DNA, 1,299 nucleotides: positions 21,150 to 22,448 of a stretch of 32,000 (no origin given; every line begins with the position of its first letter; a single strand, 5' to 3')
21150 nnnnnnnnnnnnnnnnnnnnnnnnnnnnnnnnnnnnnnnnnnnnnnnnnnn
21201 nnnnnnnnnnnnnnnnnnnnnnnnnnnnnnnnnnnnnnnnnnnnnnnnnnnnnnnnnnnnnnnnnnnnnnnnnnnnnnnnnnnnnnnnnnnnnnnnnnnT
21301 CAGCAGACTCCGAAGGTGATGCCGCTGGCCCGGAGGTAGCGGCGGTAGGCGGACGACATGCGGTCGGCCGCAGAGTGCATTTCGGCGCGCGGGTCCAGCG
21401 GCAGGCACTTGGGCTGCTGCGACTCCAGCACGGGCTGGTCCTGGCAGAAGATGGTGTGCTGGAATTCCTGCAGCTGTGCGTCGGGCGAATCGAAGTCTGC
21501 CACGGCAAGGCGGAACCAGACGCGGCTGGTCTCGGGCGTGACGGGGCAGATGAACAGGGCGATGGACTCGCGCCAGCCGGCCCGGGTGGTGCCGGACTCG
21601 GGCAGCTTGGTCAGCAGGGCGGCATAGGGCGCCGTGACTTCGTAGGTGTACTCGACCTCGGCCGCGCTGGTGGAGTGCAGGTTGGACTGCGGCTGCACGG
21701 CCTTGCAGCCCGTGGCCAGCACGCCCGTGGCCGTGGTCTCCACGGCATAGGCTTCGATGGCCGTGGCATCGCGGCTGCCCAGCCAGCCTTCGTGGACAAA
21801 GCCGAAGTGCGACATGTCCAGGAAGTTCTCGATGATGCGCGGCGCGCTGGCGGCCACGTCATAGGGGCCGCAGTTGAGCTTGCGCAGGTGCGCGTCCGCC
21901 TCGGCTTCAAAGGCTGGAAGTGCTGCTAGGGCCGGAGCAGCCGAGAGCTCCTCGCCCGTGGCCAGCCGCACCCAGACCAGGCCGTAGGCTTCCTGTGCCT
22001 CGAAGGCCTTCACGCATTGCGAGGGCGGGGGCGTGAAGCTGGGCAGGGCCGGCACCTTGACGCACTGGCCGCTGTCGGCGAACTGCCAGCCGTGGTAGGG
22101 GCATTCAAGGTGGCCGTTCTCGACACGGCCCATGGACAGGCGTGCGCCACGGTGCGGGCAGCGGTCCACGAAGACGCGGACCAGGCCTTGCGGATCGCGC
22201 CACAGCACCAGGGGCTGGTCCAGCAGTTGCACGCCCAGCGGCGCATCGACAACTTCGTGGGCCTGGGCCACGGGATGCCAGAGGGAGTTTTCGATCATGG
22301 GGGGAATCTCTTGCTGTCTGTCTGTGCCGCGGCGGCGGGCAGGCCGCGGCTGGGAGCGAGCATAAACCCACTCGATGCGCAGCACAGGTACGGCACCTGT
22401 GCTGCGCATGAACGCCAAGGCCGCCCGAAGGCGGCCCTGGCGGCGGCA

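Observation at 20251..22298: Rieske non-heme-iron oxygenase translationally coupled to an adenine deaminase inside a purine-uptake locus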

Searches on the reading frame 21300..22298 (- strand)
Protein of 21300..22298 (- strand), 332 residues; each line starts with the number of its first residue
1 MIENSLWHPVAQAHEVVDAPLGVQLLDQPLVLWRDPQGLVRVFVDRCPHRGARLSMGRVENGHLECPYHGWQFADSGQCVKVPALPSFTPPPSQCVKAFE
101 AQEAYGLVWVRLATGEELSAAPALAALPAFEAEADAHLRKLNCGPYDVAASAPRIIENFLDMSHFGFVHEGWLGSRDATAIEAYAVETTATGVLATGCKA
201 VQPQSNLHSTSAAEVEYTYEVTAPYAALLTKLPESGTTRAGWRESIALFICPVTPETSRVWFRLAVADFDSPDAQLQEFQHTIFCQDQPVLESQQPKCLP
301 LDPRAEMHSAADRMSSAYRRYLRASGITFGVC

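Call 6: search_protein_families(library=pfam, proteins=[window:21300-22298:-])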
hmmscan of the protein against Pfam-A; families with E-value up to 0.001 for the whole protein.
window:21300-22298:- (332 aa): 3 families
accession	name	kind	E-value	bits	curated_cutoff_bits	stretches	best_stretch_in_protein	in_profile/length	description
PF19112.6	VanA_C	-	3.8e-26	92.9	23.5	1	148-323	1-188/193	Vanillate O-demethylase oxygenase C-terminal domain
PF00355.32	Rieske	-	6.7e-25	87.3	20.3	1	7-87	2-83/88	Rieske [2Fe-2S] domain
PF19298.5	KshA_C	-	8.4e-06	26.5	23.3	1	123-279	12-159/207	3-Ketosteroid 9alpha-hydroxylase C-terminal domain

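Call 7: search_protein_families(library=ncbifam, proteins=[window:21300-22298:-])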
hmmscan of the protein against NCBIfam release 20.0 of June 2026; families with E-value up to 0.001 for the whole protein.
window:21300-22298:- (332 aa): 9 families
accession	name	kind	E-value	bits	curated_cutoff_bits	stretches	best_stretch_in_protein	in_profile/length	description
NF052579.1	BetMthstMoxSdmAMthl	equivalog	5.4e-17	61.8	600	1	23-169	35-178/351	4beta-methylsterol monooxygenase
TIGR03229.1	benzo_1_2_benA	equivalog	4.8e-09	35.6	780.95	1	24-82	58-117/433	benzoate 1,2-dioxygenase large subunit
TIGR03228.1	anthran_1_2_A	equivalog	2.2e-08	33.3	671.9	1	22-88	56-123/438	anthranilate 1,2-dioxygenase large subunit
NF041683.1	ant_diox_AndAb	equivalog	6.1e-08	32.8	150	1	7-71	2-66/100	anthranilate 1,2-dioxygenase ferredoxin subunit AndAb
NF041684.1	ant_diox_AndAc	equivalog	2.3e-07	29.8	750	1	27-83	69-126/418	anthranilate 1,2-dioxygenase large subunit AndAc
NF058607.1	GlBtMonoOxGbcA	equivalog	7.5e-07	27.9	670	1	21-80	72-132/420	glycine betaine monooxygenase oxygenase subunit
NF042946.1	3PPDioc_HcaE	equivalog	1.4e-06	27.6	830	1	27-84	61-119/450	3-phenylpropionate/cinnamic acid dioxygenase subunit alpha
TIGR02378.1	nirD_assim_sml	equivalog_domain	6.6e-05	23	74.65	1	7-111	2-104/105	nitrite reductase small subunit NirD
NF007422.0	PRK09965.1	equivalog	0.00012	22.1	113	1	44-85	39-81/106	bifunctional 3-phenylpropionate/cinnamic acid dioxygenase ferredoxin subunit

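Call 13: search_solved_structures(query=window:21300-22298:-, max_evalue=0.001, show_alignments=2)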
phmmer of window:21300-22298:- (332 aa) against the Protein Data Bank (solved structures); distinct sequences matched with E-value up to 0.001: 47.
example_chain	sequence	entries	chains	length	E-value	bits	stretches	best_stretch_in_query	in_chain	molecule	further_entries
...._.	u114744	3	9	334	8.8e-48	166.7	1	6-332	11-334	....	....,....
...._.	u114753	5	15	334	7.9e-45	156.9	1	7-332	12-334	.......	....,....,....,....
6ick_A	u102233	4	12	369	2.4e-40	142.2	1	6-323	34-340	Methylxanthine N1-demethylase NdmA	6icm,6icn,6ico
6icp_A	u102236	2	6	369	3.9e-40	141.5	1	6-323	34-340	Methylxanthine N1-demethylase NdmA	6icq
6icl_A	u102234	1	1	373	2.9e-33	118.9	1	6-323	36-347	Methylxanthine N3-demethylase NdmB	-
3gb4_A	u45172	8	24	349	6.7e-27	98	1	5-171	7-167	DdmC | Dicamba O-demethylase, oxygenase component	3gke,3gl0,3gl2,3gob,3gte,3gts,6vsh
7fhr_A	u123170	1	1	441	2.3e-19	73.3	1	6-123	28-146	Putative Phthalate 4,5-dioxygenase, subunit alpha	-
4qdf_B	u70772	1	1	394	2.6e-14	56.6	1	7-170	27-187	3-ketosteroid 9alpha-hydroxylase oxygenase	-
9ina_A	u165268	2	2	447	6.1e-14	55.4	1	6-124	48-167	Rieske (2Fe-2S) domain protein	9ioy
7fjl_A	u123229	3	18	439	8.4e-14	55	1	7-170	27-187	Rieske (2Fe-2S) domain protein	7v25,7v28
7qwt_A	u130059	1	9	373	2e-13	53.7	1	6-175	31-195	Rieske (2Fe-2S) domain protein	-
2zyl_A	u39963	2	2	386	1.2e-11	47.8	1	7-171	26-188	POSSIBLE OXIDOREDUCTASE | 3-ketosteroid-9-alpha-monooxygenase oxygenase subunit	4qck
4qdc_A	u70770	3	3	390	6.1e-11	45.6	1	7-171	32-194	3-ketosteroid 9alpha-hydroxylase oxygenase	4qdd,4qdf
3gkq_A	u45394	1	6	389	6.1e-11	45.6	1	6-120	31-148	Terminal oxygenase component of carbazole 1,9a-dioxygenase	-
3gcf_A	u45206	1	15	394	2.7e-10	43.4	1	6-169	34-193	Terminal oxygenase component of carbazole 1,9a-dioxygenase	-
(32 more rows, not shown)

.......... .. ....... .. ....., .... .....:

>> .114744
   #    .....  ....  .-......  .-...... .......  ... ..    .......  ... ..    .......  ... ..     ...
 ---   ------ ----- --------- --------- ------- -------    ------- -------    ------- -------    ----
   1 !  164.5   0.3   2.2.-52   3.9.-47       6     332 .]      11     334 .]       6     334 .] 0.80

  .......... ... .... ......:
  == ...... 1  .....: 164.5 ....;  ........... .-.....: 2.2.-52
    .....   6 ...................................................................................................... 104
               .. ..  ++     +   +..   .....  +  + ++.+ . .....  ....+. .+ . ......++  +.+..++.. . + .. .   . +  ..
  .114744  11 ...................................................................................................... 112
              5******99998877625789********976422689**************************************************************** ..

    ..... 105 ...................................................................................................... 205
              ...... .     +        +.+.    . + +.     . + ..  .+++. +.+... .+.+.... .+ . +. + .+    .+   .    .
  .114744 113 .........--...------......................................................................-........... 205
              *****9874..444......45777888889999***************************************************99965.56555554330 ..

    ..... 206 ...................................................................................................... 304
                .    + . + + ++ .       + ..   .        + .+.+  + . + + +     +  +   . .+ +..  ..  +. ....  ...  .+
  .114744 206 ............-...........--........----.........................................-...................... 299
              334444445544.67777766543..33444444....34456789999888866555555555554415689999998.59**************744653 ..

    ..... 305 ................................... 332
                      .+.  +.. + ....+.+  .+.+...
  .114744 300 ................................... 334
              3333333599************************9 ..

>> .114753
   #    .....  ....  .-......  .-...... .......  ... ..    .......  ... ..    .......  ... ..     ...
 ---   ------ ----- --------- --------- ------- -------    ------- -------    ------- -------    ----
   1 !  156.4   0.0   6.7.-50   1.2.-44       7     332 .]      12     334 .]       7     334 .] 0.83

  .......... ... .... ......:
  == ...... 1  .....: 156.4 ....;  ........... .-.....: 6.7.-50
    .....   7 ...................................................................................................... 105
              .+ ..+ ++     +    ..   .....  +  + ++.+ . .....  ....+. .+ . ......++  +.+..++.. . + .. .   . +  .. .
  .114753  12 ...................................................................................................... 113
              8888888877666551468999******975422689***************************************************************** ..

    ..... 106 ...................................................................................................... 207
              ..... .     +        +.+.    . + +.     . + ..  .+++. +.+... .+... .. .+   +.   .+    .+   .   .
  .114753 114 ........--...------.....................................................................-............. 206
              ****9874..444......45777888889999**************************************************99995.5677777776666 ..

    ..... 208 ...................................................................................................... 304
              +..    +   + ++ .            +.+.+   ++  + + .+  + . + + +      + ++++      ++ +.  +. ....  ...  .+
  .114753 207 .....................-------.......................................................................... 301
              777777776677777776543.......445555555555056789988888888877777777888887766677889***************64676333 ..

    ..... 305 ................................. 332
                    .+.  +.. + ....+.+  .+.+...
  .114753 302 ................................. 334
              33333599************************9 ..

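Call 14: find_homologous_proteins(query=window:21300-22298:-, max_evalue=1e-10)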
Query window:21300-22298:- (332 aa): 4526 proteins with E <= 1e-10 among 8000 candidates; the best 120 are listed.
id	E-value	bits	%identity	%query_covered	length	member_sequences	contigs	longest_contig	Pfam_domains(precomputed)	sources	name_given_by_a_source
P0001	7.7e-222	754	98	100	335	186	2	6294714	PF00355.33,PF19112.7,PF19298.6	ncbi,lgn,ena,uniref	ncbi:Rieske 2Fe-2S domain-containing protein [Delftia lacustris]|uniref:aromatic ring-hydroxylating 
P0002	5.2e-201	685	90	100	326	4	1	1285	PF00355.33,PF19112.7,PF19298.6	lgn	-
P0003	1.4e-196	671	88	100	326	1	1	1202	PF00355.33,PF19112.7,PF19298.6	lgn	-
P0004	5.4e-196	669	88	100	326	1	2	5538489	PF00355.33,PF19112.7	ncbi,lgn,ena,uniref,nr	ncbi:aromatic ring-hydroxylating dioxygenase subunit alpha [Delftia sp. PS-11]|uniref:aromatic ring-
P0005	1.5e-195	667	88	100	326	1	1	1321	PF00355.33,PF19112.7,PF19298.6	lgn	-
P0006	1.8e-194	664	87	100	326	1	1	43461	PF00355.33,PF19112.7,PF19298.6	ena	-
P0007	1.2e-186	638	82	100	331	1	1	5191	PF00355.33,PF19112.7,PF19298.6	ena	-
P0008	2.2e-186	637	82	100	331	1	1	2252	PF00355.33,PF19112.7,PF19298.6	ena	-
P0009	1.3e-185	635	81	100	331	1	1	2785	PF00355.33,PF19112.7,PF19298.6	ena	-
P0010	1.5e-185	634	83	100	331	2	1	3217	PF00355.33,PF19112.7,PF19298.6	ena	-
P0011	1.7e-185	634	82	100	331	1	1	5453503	PF00355.33,PF19112.7,PF19298.6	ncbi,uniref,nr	ncbi:aromatic ring-hydroxylating dioxygenase subunit alpha [Diaphorobacter sp. HDW4B]|uniref:aromati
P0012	2.6e-185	634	81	100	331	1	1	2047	PF00355.33,PF19112.7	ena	-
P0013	4.2e-185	633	81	100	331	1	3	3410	PF00355.33,PF19112.7,PF19298.6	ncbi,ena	-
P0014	4.8e-185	633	82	100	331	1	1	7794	PF00355.33,PF19112.7,PF19298.6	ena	-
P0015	5.1e-185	633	81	100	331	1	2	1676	PF00355.33,PF19112.7,PF19298.6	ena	-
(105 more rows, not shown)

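Call 26: search_protein_representatives(protein=window:21300-22298:-)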
Query: 332 residues. Proteins with E-value up to 0.001 (for the whole library): 16014; up to 1e-10: 6453; up to 1e-30: 334. The best 150 are listed.
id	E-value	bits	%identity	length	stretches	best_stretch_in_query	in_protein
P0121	8.8e-108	377.1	84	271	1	136-332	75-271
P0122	1.9e-104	366.1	82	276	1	96-306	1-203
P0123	1.5e-100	353.3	74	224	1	1-228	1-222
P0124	1.8e-100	353.1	54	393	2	1-259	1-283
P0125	7.9e-98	344.4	53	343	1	3-332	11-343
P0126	2.0e-80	287.2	49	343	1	6-331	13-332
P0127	4.8e-78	279.3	48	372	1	3-331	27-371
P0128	2.6e-77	276.9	67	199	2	1-106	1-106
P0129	4.3e-77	276.2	46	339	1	3-331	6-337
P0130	5.0e-77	276.0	46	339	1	4-330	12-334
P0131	1.1e-76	274.8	46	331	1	6-331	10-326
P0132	1.2e-76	274.7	48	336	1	7-331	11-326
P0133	1.5e-76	274.4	44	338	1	2-331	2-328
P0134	2.7e-75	270.3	45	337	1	3-332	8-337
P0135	1.1e-74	268.3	60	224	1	126-331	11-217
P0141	3.7e-66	240.3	35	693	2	7-323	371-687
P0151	1.5e-59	218.5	44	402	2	98-331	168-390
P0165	3.4e-55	204.2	42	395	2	62-331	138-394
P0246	1.7e-41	159.2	46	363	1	7-208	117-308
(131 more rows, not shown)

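Call 27: search_protein_families(library=pfam, proteins=[P0141, P0124, P0125, P0126, P0127, P0151, P0165, P0246])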
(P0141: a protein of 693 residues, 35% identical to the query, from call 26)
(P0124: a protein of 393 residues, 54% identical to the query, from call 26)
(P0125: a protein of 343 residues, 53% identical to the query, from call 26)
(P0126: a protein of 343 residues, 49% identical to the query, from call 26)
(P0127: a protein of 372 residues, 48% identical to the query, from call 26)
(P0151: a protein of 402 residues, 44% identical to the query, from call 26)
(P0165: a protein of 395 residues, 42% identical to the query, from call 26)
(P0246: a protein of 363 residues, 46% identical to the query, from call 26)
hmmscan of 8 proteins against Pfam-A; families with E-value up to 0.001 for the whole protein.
P0141 (693 aa): 3 families
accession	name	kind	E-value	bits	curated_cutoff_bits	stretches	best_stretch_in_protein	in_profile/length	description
PF00355.32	Rieske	-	8.8e-44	147.8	20.3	2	371-450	2-83/88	Rieske [2Fe-2S] domain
PF19112.6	VanA_C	-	3.6e-42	145.1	23.5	2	507-691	3-192/193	Vanillate O-demethylase oxygenase C-terminal domain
PF19298.5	KshA_C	-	8.1e-08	33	23.3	1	143-210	10-79/207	3-Ketosteroid 9alpha-hydroxylase C-terminal domain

P0124 (393 aa): 2 families
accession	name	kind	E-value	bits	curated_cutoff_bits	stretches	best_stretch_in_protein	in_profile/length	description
PF00355.32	Rieske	-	4.7e-19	68.5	20.3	1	6-95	1-82/88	Rieske [2Fe-2S] domain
PF19112.6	VanA_C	-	2.3e-17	64.2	23.5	1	173-384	2-189/193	Vanillate O-demethylase oxygenase C-terminal domain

P0125 (343 aa): 2 families
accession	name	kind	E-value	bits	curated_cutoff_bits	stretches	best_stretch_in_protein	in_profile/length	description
PF00355.32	Rieske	-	2.2e-23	82.4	20.3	1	15-95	2-83/88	Rieske [2Fe-2S] domain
PF19112.6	VanA_C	-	4.3e-20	73.1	23.5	1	159-333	2-187/193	Vanillate O-demethylase oxygenase C-terminal domain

P0126 (343 aa): 3 families
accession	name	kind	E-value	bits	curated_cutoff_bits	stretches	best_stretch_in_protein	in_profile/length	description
PF00355.32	Rieske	-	4.9e-21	74.9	20.3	1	14-96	2-84/88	Rieske [2Fe-2S] domain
PF19112.6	VanA_C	-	1.1e-20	75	23.5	1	154-326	6-190/193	Vanillate O-demethylase oxygenase C-terminal domain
PF19298.5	KshA_C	-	5.7e-06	27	23.3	1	124-308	10-194/207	3-Ketosteroid 9alpha-hydroxylase C-terminal domain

P0127 (372 aa): 2 families
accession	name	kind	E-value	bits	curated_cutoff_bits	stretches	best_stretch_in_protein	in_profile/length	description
PF19112.6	VanA_C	-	7.5e-23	82.1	23.5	1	182-362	1-187/193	Vanillate O-demethylase oxygenase C-terminal domain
PF00355.32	Rieske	-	7.5e-19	67.9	20.3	1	31-110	2-83/88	Rieske [2Fe-2S] domain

P0151 (402 aa): 3 families
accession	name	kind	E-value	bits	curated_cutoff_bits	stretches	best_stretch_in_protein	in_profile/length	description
PF00355.32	Rieske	-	4e-24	84.8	20.3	1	3-65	21-83/88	Rieske [2Fe-2S] domain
PF19112.6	VanA_C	-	7.6e-23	82.1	23.5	1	211-384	2-190/193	Vanillate O-demethylase oxygenase C-terminal domain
PF19298.5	KshA_C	-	3.2e-06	27.8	23.3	1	186-381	10-203/207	3-Ketosteroid 9alpha-hydroxylase C-terminal domain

P0165 (395 aa): 3 families
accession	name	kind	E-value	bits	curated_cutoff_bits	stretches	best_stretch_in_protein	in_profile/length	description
PF19112.6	VanA_C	-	1.5e-26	94.2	23.5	1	218-387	3-189/193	Vanillate O-demethylase oxygenase C-terminal domain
PF00355.32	Rieske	-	9.7e-17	61.1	20.3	2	10-76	1-55/88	Rieske [2Fe-2S] domain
PF19298.5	KshA_C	-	4.6e-09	37.1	23.3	1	190-372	9-196/207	3-Ketosteroid 9alpha-hydroxylase C-terminal domain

P0246 (363 aa): 2 families
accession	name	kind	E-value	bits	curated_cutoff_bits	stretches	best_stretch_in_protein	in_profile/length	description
PF00355.32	Rieske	-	2.2e-21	76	20.3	1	117-199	2-85/88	Rieske [2Fe-2S] domain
PF19112.6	VanA_C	-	5.6e-09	36.9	23.5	1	251-312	2-63/193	Vanillate O-demethylase oxygenase C-terminal domain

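Call 29: find_related_loci(query=A1, collection=genome_contigs, flank=10000)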
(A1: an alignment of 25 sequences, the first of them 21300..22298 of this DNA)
Query A1 (332 aa) in genome_contigs; peptide patterns used: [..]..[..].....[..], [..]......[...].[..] (x = any residue, [..] = any of these).
600 stretches matched a pattern (row limit reached: there are more); 581 encode a relative of the query (tblastn E <= 1e-3); the best 80 are kept; 80 distinct loci.
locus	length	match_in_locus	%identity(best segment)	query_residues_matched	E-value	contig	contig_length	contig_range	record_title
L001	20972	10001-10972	75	1-332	1e-171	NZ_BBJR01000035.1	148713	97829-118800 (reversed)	Comamonas aquatica NBRC 14918, whole genome shotgun sequence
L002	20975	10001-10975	74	1-332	2e-164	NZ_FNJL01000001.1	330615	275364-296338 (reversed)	Paracidovorax cattleyae strain DSM 17101, whole genome shotgun sequence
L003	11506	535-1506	68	2-332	2e-154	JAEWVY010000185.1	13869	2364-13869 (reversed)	MAG: Proteobacteria bacterium isolate OH_SDB_78 k127_848599, whole genome shotgun sequence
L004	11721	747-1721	67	1-332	2e-149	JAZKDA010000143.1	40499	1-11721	MAG: Pseudomonadota bacterium isolate DC_HB_01_SPN181219-bin017 DCHB01SPN_B017_0_000000000143, whole genome shotgun sequ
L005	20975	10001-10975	69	2-331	4e-148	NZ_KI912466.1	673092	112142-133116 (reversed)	Curvibacter gracilis ATCC BAA-807 L880DRAFT_scaffold00001.1, whole genome shotgun sequence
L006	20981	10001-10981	65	1-332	2e-145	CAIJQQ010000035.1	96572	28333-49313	MAG: uncultured Burkholderiales bacterium isolate Umea1p1_bin-590 genome assembly, contig: bin-590:35/66, whole genome s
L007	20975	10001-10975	74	1-331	8e-163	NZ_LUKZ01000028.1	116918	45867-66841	Acidovorax sp. GW101-3H11 scaffold5/33, whole genome shotgun sequence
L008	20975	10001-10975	62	1-332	2e-139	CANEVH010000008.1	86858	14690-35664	MAG: Comamonadaceae bacterium isolate CE-Jul18-121 genome assembly, contig: CE-Jul18-C63, whole genome shotgun sequence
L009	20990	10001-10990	64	1-332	5e-138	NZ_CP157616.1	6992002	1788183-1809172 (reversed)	Variovorax sp. KK3 chromosome, complete genome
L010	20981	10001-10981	64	1-332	4e-136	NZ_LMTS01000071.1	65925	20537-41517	Variovorax sp. WDL1 contig_42, whole genome shotgun sequence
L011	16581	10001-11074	57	2-332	2e-130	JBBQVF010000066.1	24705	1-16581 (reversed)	MAG: Burkholderiales bacterium isolate Co_metawrap_1982 Cmw_1982_k141_7618476_length_24705_cov_15.1893, whole genome sho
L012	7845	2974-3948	59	1-332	2e-124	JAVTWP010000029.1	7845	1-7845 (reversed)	MAG: Rhizobacter sp. isolate labscale reactor_MAG17 NODE_3464_length_7845_cov_44.462388, whole genome shotgun sequence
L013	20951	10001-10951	58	1-331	4e-120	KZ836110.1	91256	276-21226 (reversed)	Piscinibacter sp. MQ-18 genomic scaffold scaffold16, whole genome shotgun sequence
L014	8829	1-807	62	57-332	3e-114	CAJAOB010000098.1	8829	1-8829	MAG: uncultured Burkholderiales bacterium isolate Loc090519-1m_bin-0327 genome assembly, contig: bin-0327:098/522, whole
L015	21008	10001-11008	54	1-332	4e-109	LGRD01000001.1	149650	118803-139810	MAG: Methylibium sp. NZG contig_13, whole genome shotgun sequence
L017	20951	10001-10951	47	7-331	3e-90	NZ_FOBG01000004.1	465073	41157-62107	Duganella sp. CF402, whole genome shotgun sequence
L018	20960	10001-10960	45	7-331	2e-87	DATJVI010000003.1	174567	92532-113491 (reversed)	MAG TPA_asm: Burkholderiales bacterium isolate SMAG_U15069 k141_3763906, whole genome shotgun sequence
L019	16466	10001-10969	47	7-331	3e-87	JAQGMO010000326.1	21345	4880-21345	MAG: Herminiimonas sp. isolate RYN_563 scaffold_3722693, whole genome shotgun sequence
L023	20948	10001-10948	40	7-331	2e-73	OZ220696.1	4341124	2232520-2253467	MAG: Gammaproteobacteria bacterium isolate 0e11e2d6-1b48-4829-982c-b9eef2b3ec67 genome assembly, chromosome: 1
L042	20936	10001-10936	36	7-330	1e-59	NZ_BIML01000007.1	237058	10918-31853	Paenibacillus xylaniclasticus strain NBRC 106381 PXY01_CON00610, whole genome shotgun sequence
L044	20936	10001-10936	37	7-330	1e-58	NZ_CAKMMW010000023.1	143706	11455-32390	Paenibacillus allorhizoplanae strain CIP 111891, whole genome shotgun sequence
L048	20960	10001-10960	37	1-330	3e-60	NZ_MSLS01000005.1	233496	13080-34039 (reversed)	Bacillus sp. MRMR6 scaffold_4, whole genome shotgun sequence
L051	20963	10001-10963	37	1-330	8e-57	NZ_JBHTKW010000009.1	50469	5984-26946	Paenibacillus urinalis strain CCUG 53521 GCM70027461_7, whole genome shotgun sequence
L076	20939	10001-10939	35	2-322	4e-45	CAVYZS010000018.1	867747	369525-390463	MAG: Ilumatobacteraceae bacterium isolate MFD02242.bin.2.152 genome assembly, contig: contig_8892, whole genome shotgun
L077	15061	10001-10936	32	7-324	4e-45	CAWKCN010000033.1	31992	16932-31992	MAG: Ilumatobacteraceae bacterium isolate MFD03804.bin.2.143 genome assembly, contig: contig_44206, whole genome shotgun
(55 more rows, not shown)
